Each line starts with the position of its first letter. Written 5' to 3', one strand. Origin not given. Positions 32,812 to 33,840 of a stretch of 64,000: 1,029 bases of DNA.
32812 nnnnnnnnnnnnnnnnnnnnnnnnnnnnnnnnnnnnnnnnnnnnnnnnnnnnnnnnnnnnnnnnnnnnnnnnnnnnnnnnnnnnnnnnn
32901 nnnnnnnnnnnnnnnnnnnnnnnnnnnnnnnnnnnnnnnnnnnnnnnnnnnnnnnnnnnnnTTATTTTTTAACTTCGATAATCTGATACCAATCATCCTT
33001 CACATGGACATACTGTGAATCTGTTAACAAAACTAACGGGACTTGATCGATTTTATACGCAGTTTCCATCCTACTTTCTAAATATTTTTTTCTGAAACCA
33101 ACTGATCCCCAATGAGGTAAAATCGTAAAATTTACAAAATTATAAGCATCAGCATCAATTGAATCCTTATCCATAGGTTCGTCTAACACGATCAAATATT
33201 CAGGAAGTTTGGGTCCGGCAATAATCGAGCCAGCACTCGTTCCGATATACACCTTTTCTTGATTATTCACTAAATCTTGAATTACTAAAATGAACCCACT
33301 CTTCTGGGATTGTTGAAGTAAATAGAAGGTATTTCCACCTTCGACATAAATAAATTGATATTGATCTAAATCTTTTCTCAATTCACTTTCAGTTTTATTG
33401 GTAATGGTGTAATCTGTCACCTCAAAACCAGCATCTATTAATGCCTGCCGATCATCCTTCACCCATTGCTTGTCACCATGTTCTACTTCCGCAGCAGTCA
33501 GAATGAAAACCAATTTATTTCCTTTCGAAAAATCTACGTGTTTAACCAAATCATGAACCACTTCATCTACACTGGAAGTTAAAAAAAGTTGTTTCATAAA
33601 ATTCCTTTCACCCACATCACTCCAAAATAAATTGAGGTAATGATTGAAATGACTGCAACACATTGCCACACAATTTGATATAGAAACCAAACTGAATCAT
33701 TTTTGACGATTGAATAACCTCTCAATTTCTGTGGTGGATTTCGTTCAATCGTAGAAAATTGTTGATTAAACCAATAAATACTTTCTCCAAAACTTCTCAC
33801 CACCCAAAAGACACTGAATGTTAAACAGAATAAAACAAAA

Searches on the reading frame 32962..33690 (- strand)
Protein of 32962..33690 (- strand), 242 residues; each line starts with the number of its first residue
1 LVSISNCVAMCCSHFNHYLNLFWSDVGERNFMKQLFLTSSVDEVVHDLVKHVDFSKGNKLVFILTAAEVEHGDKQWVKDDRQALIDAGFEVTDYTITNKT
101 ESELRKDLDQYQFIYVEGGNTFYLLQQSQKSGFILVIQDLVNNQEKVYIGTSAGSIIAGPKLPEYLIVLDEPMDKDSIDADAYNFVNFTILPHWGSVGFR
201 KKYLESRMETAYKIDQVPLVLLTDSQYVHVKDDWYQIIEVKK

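Call 91: search_protein_families(library=pfam, proteins=[window:32962-33690:-], max_evalue=0.001)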
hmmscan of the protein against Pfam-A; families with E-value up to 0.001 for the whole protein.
window:32962-33690:- (242 aa): 1 family
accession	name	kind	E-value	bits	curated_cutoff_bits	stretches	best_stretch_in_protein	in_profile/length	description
PF03575.23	Peptidase_S51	-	9e-31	107.6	23.9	1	53-237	24-205/206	Peptidase family S51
